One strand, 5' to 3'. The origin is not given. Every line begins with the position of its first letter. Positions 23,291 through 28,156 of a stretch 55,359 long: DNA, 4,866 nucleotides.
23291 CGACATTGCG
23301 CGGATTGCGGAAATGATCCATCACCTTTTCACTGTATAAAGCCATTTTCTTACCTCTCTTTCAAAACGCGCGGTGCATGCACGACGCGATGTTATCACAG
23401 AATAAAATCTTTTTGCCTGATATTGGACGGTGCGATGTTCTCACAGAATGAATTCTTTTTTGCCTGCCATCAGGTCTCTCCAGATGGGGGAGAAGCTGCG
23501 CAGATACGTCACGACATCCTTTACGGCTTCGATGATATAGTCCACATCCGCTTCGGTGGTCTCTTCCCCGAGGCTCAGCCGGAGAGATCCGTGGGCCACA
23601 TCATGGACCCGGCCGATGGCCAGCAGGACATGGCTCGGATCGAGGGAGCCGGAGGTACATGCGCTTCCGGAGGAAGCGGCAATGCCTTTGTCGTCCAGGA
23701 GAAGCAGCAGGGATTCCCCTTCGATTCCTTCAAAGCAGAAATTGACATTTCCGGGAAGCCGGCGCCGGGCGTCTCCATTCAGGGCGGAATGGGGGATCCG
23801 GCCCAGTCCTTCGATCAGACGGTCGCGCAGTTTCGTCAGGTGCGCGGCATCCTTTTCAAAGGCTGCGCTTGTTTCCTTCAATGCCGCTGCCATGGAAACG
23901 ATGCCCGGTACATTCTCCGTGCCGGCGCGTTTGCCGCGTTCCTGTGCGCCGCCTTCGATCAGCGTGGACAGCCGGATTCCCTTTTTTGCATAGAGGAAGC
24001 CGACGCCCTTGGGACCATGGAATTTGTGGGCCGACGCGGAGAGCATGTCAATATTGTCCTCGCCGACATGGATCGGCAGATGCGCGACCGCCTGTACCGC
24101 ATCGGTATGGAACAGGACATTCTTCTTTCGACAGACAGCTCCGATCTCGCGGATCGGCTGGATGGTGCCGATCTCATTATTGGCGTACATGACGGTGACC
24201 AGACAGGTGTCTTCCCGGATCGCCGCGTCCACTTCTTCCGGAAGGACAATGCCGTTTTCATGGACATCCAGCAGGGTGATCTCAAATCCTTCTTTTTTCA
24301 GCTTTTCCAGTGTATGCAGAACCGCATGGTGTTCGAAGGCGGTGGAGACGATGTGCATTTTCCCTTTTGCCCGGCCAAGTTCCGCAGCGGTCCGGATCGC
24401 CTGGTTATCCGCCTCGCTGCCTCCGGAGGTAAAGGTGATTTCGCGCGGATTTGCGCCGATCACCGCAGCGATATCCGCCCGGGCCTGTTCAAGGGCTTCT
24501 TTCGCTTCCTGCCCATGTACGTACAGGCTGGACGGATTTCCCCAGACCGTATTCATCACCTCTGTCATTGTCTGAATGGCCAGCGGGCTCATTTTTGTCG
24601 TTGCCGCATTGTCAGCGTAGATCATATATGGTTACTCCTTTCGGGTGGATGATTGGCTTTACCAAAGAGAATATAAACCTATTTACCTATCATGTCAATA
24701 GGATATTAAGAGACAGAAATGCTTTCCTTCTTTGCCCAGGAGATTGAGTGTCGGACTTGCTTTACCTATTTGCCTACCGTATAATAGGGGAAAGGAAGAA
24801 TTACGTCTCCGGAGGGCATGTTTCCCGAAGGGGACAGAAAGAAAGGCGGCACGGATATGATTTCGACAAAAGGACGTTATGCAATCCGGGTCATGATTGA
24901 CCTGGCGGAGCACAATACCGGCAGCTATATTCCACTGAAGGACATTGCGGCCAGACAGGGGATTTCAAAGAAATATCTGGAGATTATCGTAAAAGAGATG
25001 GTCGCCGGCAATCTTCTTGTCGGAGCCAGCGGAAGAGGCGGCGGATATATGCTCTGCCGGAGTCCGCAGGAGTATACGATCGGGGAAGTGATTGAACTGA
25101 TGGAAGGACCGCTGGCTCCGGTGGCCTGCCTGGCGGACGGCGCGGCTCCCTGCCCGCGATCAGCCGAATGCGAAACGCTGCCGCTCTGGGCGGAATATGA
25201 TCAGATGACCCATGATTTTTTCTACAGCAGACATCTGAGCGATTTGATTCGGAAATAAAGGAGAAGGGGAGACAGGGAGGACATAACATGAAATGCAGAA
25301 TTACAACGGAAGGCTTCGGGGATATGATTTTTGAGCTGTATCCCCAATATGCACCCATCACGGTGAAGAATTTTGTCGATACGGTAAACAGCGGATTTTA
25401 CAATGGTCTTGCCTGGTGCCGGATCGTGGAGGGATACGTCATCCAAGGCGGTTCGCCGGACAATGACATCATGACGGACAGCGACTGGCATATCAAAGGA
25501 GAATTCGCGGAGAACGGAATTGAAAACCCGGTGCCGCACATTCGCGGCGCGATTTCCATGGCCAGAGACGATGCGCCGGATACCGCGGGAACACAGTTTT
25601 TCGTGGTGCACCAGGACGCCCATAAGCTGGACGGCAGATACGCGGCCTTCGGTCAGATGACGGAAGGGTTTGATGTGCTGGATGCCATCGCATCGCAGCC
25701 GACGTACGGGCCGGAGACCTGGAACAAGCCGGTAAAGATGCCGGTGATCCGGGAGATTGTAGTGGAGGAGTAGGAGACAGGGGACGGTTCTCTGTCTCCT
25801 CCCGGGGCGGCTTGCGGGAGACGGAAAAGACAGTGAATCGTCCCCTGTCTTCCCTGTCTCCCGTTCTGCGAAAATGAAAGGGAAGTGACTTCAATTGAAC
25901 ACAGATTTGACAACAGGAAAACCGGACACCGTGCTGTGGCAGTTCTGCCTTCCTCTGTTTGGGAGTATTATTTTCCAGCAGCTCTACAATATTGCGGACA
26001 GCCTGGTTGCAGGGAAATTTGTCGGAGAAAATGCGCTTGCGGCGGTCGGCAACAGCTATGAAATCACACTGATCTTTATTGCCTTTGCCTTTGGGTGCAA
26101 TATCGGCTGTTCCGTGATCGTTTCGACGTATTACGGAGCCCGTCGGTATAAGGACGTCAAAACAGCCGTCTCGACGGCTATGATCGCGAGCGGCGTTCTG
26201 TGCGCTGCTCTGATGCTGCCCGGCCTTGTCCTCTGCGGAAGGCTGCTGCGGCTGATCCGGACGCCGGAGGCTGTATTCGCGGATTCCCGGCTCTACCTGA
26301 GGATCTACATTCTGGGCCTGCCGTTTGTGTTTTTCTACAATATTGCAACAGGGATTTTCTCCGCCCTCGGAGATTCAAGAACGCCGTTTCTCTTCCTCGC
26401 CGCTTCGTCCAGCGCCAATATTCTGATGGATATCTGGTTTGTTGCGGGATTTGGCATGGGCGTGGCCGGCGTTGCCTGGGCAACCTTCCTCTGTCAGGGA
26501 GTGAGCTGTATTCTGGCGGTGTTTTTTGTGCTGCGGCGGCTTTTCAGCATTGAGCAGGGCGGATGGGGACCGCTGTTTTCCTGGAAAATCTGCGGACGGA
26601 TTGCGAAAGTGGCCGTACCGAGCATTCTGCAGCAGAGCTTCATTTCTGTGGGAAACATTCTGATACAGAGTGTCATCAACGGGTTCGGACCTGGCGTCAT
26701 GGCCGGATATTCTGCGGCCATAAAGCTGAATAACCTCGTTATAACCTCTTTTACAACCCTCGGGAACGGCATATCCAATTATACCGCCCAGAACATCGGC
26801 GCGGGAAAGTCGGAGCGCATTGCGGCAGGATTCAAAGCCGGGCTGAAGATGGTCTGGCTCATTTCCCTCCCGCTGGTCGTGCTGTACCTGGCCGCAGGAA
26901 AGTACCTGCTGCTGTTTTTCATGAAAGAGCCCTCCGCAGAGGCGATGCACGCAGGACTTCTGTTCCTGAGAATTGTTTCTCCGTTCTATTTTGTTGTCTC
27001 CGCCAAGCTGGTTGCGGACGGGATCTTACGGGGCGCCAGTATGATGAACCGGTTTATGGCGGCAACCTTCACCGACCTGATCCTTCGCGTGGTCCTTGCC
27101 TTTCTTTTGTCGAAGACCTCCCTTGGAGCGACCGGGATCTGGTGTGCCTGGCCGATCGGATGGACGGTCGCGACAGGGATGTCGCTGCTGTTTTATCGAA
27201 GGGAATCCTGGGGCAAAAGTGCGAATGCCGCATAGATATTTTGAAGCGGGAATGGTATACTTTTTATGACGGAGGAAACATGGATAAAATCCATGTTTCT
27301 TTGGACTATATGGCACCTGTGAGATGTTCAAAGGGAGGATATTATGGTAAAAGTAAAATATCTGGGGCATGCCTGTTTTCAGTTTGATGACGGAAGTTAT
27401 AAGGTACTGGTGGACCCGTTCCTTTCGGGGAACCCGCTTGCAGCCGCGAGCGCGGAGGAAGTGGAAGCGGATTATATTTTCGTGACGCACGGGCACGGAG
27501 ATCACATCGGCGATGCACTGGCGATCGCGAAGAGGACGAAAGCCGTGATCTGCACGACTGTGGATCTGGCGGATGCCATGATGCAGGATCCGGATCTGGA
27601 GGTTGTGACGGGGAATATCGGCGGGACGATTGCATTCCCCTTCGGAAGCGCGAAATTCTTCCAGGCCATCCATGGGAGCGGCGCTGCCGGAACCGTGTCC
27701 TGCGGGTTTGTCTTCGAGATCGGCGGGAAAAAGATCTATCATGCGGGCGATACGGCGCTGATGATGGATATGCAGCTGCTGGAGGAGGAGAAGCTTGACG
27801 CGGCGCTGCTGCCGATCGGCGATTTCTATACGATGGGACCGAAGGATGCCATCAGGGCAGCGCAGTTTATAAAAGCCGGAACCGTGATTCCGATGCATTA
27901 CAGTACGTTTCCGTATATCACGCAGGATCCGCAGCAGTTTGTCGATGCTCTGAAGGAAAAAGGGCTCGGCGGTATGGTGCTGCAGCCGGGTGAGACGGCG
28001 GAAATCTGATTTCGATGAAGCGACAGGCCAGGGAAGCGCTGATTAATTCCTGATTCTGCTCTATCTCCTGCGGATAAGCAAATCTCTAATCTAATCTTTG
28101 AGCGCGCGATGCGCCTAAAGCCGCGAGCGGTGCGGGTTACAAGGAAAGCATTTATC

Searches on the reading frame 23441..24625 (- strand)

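Call 65: search_protein_families(library=pfam, proteins=[window:23441-24625:-], max_evalue=0.001)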
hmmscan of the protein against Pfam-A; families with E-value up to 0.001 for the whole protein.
window:23441-24625:- (394 aa): 1 family
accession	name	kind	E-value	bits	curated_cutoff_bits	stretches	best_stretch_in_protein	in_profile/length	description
PF00266.25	Aminotran_5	-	2e-81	274.3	21.5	1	2-363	1-370/371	Aminotransferase class-V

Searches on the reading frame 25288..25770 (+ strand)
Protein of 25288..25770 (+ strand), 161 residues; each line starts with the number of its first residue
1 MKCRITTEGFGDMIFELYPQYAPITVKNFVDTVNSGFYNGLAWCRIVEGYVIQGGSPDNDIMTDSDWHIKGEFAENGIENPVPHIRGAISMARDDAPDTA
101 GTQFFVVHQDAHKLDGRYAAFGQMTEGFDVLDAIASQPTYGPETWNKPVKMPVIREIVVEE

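Call 65: search_protein_families(library=pfam, proteins=[window:25288-25770:+], max_evalue=0.001)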
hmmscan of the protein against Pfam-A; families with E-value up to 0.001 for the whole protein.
window:25288-25770:+ (161 aa): 1 family
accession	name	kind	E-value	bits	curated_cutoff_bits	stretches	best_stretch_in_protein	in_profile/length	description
PF00160.26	Pro_isomerase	-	4.4e-40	137.9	21.7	1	4-155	3-155/159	Cyclophilin type peptidyl-prolyl cis-trans isomerase/CLD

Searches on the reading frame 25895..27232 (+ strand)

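Call 65: search_protein_families(library=pfam, proteins=[window:25895-27232:+], max_evalue=0.001)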
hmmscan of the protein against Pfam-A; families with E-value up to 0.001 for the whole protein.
window:25895-27232:+ (446 aa): 2 families
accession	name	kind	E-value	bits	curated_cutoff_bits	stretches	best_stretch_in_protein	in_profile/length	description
PF01554.23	MatE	-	5.4e-52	176.2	24.9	2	20-180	1-160/161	MatE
PF03023.19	MurJ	-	6.2e-06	25.5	27.4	1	134-228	323-415/451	Lipid II flippase MurJ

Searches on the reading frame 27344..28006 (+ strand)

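Call 65: search_protein_families(library=pfam, proteins=[window:27344-28006:+], max_evalue=0.001)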
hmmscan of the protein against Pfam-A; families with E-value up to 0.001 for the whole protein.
window:27344-28006:+ (221 aa): 3 families
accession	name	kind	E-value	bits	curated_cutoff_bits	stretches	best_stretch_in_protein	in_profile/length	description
PF12706.13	Lactamase_B_2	-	1.1e-23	84.3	27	1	20-186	2-200/200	Beta-lactamase superfamily domain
PF13483.12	Lactamase_B_3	-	2e-23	83.6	24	1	3-185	1-160/160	Beta-lactamase superfamily domain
PF00753.33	Lactamase_B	-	5.9e-14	52.9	22.7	1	15-182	12-193/196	Metallo-beta-lactamase superfamily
